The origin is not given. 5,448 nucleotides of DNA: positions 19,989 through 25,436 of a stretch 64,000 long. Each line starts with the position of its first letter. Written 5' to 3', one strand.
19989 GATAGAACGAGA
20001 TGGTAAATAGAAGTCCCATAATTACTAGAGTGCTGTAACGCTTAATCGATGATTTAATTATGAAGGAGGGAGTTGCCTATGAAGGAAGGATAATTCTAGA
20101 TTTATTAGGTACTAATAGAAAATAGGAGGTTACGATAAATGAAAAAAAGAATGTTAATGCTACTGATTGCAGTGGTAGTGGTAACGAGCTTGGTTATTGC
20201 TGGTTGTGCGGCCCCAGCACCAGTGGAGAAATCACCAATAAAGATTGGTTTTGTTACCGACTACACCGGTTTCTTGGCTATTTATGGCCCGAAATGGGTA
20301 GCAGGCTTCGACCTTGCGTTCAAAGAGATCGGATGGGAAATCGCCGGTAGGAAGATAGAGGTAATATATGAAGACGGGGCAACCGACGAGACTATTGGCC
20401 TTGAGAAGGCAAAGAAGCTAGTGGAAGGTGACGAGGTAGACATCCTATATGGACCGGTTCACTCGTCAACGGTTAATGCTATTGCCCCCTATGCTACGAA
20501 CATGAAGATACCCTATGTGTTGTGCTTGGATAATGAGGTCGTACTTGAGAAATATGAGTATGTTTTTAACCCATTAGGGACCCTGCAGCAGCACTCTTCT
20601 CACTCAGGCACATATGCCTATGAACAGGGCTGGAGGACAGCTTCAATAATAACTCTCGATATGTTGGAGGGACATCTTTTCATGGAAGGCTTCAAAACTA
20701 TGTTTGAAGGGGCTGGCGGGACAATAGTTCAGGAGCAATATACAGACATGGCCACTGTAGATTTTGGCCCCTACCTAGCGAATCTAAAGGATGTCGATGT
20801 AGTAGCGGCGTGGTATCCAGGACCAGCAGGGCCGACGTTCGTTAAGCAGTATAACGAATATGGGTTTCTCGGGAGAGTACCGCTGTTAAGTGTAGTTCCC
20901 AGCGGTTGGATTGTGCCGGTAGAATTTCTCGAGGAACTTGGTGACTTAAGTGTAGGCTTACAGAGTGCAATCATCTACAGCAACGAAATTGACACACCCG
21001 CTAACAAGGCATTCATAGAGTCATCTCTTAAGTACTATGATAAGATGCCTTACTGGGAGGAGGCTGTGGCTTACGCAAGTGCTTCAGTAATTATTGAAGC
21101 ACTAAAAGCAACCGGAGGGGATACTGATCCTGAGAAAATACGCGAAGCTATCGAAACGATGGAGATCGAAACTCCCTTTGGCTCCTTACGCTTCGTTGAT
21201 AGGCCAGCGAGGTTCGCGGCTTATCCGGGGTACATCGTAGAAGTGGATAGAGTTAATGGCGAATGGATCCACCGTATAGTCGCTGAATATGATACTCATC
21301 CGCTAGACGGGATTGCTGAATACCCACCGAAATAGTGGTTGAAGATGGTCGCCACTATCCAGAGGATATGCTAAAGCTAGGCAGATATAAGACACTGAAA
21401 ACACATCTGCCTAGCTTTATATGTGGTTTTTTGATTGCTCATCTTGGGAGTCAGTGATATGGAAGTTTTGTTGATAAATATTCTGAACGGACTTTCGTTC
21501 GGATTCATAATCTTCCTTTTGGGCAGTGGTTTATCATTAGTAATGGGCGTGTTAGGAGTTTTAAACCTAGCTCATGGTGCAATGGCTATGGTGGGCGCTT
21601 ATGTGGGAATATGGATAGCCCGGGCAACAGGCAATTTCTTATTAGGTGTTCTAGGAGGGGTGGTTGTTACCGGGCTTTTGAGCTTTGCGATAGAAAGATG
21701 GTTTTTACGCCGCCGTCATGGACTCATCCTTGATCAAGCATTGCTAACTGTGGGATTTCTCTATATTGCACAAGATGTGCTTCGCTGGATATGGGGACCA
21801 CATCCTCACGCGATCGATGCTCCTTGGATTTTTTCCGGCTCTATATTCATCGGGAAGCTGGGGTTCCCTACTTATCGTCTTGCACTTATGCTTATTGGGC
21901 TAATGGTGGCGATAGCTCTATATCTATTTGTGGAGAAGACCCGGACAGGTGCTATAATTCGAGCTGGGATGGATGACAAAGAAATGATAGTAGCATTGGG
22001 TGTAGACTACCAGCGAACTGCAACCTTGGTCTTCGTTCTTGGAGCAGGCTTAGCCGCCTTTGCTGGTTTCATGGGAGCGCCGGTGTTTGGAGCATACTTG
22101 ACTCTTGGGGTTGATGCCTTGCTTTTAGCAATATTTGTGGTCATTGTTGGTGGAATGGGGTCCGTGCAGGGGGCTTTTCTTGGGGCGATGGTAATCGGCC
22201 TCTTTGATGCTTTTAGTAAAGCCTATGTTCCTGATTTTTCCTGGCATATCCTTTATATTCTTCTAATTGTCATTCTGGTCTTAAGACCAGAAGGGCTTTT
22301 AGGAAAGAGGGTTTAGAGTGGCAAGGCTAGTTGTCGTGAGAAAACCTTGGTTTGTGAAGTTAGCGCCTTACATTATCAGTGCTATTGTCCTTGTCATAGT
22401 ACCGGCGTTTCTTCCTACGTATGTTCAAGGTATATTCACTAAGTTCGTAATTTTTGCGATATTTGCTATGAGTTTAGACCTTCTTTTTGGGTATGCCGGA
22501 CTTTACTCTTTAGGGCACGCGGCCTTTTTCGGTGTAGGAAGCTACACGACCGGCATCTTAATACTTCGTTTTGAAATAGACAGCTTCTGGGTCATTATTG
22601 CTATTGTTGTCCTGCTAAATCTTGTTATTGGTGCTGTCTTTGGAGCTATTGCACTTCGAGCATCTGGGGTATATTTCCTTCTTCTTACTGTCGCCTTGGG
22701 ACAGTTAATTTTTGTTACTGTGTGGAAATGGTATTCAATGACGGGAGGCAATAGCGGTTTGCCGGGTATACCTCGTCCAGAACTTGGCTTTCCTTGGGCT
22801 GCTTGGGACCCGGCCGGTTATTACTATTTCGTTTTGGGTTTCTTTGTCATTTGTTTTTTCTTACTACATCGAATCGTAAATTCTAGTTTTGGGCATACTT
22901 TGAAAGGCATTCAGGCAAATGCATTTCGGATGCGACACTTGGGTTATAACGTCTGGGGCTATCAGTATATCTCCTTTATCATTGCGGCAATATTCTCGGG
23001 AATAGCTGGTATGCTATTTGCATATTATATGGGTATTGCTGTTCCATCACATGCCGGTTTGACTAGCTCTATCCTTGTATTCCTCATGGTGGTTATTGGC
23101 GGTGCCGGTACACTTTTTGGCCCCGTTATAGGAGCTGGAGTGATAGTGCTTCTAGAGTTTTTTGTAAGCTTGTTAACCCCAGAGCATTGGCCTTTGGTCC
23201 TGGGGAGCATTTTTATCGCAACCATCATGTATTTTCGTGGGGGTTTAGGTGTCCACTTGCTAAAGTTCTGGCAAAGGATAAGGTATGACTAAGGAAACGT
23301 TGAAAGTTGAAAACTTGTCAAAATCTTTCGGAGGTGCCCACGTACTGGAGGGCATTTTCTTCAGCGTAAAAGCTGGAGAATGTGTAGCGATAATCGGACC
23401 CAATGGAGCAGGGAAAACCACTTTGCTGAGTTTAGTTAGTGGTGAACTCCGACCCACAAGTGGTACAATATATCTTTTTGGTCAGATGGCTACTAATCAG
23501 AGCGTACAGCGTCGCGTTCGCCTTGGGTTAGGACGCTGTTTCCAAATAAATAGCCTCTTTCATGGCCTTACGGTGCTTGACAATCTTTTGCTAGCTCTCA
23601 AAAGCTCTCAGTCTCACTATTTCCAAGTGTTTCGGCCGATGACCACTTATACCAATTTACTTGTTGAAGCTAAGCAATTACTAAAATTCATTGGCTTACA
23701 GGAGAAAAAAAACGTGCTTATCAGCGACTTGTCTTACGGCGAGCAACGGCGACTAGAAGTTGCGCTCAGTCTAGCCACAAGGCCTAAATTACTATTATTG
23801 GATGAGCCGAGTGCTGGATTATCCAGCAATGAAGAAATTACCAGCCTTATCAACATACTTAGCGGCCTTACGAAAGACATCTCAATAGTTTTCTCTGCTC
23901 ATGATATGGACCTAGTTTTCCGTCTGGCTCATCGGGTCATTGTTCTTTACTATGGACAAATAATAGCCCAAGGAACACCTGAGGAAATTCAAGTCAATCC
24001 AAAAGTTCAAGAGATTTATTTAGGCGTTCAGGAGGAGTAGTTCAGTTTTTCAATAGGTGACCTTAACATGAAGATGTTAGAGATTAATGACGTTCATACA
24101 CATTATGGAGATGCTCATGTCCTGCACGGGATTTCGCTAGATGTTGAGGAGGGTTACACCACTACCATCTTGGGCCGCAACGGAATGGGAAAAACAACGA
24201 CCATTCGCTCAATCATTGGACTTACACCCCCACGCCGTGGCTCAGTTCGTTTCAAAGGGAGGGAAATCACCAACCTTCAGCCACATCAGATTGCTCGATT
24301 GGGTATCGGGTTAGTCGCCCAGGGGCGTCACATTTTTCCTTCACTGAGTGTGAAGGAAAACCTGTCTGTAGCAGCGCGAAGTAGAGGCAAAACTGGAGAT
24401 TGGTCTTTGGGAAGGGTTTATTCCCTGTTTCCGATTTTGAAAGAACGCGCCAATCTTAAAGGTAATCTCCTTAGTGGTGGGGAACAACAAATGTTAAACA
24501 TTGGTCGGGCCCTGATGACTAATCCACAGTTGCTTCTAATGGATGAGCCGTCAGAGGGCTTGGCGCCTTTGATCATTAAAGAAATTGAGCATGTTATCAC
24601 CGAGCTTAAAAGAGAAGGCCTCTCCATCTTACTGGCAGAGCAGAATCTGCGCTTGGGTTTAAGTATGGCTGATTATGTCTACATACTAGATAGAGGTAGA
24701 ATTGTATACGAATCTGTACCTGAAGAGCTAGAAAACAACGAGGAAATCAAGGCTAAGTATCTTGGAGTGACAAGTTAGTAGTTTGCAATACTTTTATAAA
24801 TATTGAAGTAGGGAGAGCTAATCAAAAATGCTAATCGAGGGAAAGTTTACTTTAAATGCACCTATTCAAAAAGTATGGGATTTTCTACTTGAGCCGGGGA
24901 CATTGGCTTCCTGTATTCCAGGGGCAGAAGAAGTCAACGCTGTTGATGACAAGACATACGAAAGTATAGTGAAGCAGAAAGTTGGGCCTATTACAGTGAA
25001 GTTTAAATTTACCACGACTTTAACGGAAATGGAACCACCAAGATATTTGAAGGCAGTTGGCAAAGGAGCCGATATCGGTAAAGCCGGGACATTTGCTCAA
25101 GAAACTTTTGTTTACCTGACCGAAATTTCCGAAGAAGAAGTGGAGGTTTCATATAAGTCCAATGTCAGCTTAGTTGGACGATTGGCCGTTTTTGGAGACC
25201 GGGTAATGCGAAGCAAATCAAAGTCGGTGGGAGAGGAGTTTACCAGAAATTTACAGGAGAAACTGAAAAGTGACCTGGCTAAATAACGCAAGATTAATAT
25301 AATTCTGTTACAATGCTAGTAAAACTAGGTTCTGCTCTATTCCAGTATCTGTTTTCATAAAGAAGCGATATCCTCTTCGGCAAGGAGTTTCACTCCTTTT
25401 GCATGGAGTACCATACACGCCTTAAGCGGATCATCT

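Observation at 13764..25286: Molybdenum hydroxylase cluster with an embedded tryptophanase and a dedicated ABC importer: candidate uncharacterised Trp/indole catabolic module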

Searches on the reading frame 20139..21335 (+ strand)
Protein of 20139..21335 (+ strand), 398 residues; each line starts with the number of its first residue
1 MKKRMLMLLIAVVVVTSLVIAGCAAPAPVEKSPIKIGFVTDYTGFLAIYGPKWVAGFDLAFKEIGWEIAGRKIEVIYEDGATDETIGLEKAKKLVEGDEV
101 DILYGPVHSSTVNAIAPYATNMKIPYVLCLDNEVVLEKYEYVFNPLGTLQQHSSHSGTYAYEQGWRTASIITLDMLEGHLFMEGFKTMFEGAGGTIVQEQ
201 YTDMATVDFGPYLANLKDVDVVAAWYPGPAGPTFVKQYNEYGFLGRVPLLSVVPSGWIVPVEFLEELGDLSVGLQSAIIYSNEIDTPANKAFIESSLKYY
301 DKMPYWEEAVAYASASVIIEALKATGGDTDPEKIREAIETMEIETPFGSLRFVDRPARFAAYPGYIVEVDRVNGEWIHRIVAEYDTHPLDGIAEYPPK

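Call 3: search_protein_families(library=pfam, proteins=[window:20139-21335:+])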
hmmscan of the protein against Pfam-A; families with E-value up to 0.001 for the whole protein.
window:20139-21335:+ (398 aa): 3 families
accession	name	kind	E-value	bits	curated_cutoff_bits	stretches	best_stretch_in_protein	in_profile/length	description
PF13458.12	Peripla_BP_6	-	9.5e-62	210.1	31.7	1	33-370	1-339/343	Periplasmic binding protein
PF13433.12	Peripla_BP_5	-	2.5e-18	66.8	27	1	34-369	1-336/363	Periplasmic binding protein domain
PF01094.35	ANF_receptor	-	4.1e-10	39.7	25.4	1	69-208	21-165/353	Receptor family ligand binding region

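Call 5: search_protein_families(library=ncbifam, proteins=[window:20139-21335:+], max_evalue=0.00001)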
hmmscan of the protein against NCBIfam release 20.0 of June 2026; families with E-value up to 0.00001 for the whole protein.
window:20139-21335:+ (398 aa): 3 families
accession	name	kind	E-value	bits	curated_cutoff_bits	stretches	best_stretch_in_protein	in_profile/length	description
TIGR03407.1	urea_ABC_UrtA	exception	5.7e-19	68.2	492.75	1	34-352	1-323/361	urea ABC transporter substrate-binding protein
TIGR03669.1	urea_ABC_arch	equivalog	2.3e-15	56.5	494.8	1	34-366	1-333/375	urea ABC transporter substrate-binding protein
NF011933.0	PRK15404.1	subfamily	1.7e-09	37.2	477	1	19-354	14-346/370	high-affinity branched-chain amino acid ABC transporter substrate-binding protein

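Call 21: search_solved_structures(query=window:20139-21335:+, max_evalue=0.00001)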
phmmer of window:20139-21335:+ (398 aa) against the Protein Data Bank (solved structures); distinct sequences matched with E-value up to 0.00001: 23.
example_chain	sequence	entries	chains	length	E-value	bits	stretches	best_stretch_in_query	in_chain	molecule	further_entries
4ey3_A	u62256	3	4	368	4.3e-40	141.1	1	33-386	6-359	Twin-arginine translocation pathway signal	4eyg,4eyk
4zpj_A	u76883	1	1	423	7.5e-40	140.3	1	14-353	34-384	Extracellular ligand-binding receptor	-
4evs_A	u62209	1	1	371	2.1e-35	125.7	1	33-391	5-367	PUTATIVE ABC TRANSPORTER SUBUNIT, SUBSTRATE-BINDING COMPONENT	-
4f06_A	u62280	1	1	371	1.6e-34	122.7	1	33-393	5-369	Extracellular ligand-binding receptor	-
8tg1_A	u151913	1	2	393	3.5e-19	72.3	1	32-352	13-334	Extracellular ligand-binding receptor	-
4evq_A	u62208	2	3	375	8.1e-18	67.8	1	26-349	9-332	Putative ABC transporter subunit, substrate-binding component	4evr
3i09_A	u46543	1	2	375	2.3e-14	56.4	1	33-349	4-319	Periplasmic branched-chain amino acid-binding protein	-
7s6e_A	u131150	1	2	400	4.2e-14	55.6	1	33-390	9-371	Urea ABC transporter, periplasmic urea-binding protein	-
7s6f_A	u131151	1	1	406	1.3e-13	53.9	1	24-353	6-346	Putative urea ABC transporter, urea binding protein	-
8hic_A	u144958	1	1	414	2.1e-12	49.9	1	34-353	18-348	Putative urea ABC transporter, substrate binding protein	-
3n0w_A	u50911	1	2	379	1.7e-10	43.6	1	34-355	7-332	ABC branched chain amino acid family transporter, periplasmic ligand binding protein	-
3td9_A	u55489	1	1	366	3.3e-10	42.7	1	33-339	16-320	Branched chain amino acid ABC transporter, periplasmic amino acid-binding protein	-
3nnd_B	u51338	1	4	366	4.1e-10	42.4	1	34-353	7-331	Possible substrate binding protein of ABC transporter system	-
3n0x_A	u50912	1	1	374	4.4e-10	42.3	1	34-353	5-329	Possible substrate binding protein of ABC transporter system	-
4obb_A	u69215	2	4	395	4.5e-10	42.3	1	30-334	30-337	Amino acid/amide ABC transporter substrate-binding protein, HAAT family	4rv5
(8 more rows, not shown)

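Call 78: search_solved_structures(query=window:20139-21335:+, max_evalue=1e-30, show_alignments=3)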
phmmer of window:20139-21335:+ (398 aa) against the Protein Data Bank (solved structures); distinct sequences matched with E-value up to 1e-30: 4.
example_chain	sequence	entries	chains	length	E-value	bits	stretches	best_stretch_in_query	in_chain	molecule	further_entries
4ey3_A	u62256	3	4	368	4.3e-40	141.1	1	33-386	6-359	Twin-arginine translocation pathway signal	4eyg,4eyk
4zpj_A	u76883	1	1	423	7.5e-40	140.3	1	14-353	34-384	Extracellular ligand-binding receptor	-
4evs_A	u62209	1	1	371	2.1e-35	125.7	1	33-391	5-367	PUTATIVE ABC TRANSPORTER SUBUNIT, SUBSTRATE-BINDING COMPONENT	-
4f06_A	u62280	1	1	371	1.6e-34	122.7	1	33-393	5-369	Extracellular ligand-binding receptor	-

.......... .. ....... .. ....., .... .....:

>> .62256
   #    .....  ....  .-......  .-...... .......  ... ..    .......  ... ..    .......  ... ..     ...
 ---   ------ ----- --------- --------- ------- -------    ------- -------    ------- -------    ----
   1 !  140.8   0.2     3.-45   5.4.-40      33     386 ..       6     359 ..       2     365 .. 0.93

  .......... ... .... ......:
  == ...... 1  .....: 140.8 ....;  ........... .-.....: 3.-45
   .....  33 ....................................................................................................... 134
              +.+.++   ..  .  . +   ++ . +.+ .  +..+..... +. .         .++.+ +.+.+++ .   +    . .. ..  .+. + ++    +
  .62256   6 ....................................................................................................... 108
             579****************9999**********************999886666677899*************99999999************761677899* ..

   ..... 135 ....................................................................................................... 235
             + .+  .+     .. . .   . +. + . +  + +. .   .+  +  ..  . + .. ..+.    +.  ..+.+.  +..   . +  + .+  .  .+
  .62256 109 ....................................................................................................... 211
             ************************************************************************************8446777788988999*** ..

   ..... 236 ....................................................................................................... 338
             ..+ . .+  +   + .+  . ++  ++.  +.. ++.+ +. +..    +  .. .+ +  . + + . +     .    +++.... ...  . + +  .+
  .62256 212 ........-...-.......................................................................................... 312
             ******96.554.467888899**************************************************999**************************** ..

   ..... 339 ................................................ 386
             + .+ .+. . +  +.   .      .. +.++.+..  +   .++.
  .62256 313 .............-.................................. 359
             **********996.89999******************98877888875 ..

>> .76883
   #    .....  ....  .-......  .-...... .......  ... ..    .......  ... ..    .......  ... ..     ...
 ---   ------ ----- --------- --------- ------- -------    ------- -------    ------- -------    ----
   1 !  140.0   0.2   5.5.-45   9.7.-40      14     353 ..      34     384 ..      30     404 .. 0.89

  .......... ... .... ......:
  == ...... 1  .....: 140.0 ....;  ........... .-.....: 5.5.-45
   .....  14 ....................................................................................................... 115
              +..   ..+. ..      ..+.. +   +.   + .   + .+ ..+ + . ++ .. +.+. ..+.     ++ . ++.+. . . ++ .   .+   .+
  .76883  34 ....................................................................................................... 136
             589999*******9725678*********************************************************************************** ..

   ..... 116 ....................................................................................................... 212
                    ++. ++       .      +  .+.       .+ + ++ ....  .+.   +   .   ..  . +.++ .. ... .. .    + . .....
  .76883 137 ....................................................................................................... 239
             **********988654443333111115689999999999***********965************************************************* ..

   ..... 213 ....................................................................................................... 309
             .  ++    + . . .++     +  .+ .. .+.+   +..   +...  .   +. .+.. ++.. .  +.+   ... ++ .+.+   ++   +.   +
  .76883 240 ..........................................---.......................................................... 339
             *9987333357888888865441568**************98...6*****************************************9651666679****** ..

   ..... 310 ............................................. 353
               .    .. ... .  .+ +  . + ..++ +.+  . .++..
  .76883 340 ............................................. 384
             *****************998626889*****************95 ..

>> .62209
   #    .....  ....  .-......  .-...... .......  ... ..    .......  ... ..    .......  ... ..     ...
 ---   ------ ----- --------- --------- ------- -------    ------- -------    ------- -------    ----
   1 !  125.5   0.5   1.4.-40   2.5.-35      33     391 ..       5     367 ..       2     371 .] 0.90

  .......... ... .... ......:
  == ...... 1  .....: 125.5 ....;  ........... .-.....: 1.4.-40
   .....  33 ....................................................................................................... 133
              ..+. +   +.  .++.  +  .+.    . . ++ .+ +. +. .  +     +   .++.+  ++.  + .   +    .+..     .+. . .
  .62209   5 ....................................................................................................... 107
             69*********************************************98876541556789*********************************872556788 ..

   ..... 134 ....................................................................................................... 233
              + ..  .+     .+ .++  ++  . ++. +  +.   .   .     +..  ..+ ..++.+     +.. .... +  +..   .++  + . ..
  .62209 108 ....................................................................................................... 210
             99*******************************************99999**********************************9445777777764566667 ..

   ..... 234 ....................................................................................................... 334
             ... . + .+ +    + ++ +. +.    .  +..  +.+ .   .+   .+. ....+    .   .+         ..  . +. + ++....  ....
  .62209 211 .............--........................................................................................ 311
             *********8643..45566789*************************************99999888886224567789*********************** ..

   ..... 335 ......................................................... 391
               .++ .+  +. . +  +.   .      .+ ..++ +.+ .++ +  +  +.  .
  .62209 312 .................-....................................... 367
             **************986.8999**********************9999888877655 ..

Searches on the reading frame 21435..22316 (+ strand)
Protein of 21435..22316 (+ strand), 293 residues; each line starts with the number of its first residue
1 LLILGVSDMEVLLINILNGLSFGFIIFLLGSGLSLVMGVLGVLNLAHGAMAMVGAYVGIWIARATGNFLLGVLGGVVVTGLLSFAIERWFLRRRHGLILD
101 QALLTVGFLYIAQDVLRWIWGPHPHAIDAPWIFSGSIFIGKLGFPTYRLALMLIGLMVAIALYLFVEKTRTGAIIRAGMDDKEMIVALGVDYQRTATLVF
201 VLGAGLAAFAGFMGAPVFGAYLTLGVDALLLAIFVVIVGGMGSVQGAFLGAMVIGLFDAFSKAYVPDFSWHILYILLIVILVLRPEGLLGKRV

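Call 3: search_protein_families(library=pfam, proteins=[window:21435-22316:+])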
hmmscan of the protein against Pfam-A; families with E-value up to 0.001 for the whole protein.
window:21435-22316:+ (293 aa): 1 family
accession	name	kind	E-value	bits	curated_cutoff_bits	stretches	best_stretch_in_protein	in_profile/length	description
PF02653.21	BPD_transp_2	-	2.9e-32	112.3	26.8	1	15-281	1-269/269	Branched-chain amino acid transport system / permease component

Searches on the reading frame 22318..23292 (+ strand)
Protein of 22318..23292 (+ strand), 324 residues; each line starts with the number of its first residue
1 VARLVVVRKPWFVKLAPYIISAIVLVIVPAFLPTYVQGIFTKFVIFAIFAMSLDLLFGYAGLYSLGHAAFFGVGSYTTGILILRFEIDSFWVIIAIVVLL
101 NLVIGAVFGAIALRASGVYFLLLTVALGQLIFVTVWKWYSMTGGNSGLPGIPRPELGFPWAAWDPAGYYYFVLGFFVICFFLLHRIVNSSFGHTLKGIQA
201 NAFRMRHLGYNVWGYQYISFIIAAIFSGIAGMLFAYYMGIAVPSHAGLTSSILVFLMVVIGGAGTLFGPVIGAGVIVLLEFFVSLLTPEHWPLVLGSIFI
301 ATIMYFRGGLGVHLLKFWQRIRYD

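Call 3: search_protein_families(library=pfam, proteins=[window:22318-23292:+])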
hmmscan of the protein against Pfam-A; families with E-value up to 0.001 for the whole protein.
window:22318-23292:+ (324 aa): 1 family
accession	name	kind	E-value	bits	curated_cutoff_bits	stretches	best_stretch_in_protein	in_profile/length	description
PF02653.21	BPD_transp_2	-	1.2e-34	120.1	26.8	1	38-302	4-268/269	Branched-chain amino acid transport system / permease component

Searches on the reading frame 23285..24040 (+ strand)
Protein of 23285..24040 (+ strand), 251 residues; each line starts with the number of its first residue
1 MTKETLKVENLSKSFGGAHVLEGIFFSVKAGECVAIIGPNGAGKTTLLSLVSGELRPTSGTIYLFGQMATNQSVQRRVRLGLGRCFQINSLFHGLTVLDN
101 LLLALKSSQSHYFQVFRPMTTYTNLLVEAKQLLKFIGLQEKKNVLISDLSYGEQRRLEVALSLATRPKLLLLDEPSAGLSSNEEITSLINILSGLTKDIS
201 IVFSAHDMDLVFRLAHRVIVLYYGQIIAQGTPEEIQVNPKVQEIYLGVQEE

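Call 3: search_protein_families(library=pfam, proteins=[window:23285-24040:+])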
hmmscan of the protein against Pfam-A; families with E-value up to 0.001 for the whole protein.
window:23285-24040:+ (251 aa): 4 families
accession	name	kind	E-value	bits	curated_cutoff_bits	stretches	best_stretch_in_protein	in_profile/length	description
PF00005.33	ABC_tran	-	1.5e-31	110.2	25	1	22-176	2-136/137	ABC transporter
PF12399.14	BCA_ABC_TP_C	-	1.2e-10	41.2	25.5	1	225-250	1-26/27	Branched-chain amino acid ATP-binding cassette transporter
PF13304.12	AAA_21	-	2.5e-09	38.1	27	1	139-208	228-300/304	AAA domain, putative AbiEii toxin, Type IV TA system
PF13401.12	AAA_22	-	9.6e-05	23.1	27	0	32-84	6-60/130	AAA domain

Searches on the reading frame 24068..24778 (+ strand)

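Call 3: search_protein_families(library=pfam, proteins=[window:24068-24778:+])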
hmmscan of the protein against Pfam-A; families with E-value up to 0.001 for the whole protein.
window:24068-24778:+ (236 aa): 2 families
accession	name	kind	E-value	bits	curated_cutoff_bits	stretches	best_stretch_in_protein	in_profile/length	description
PF00005.33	ABC_tran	-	8.3e-31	107.9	25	1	19-162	1-136/137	ABC transporter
PF13304.12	AAA_21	-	4.3e-06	27.5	27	0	135-189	238-295/304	AAA domain, putative AbiEii toxin, Type IV TA system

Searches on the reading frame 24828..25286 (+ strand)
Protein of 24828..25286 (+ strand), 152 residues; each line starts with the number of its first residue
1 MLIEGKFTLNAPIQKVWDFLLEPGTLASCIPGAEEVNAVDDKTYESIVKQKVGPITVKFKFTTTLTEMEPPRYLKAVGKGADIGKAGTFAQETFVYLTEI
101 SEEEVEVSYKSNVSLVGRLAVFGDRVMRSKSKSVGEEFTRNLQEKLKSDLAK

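Call 4: search_protein_families(library=pfam, proteins=[window:24828-25286:+])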
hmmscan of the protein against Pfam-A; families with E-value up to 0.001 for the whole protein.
window:24828-25286:+ (152 aa): 2 families
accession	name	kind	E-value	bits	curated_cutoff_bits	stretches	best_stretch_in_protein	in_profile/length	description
PF06240.19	COXG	-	2.2e-20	73.2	22.2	1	5-146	1-139/140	Carbon monoxide dehydrogenase subunit G (CoxG)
PF10604.15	Polyketide_cyc2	-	1.2e-06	29.3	27.4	1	4-146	5-141/142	Polyketide cyclase / dehydrase and lipid transport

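Call 5: search_protein_families(library=ncbifam, proteins=[window:24828-25286:+], max_evalue=0.00001)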
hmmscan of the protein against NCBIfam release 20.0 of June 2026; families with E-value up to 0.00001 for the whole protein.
window:24828-25286:+ (152 aa): 0 families
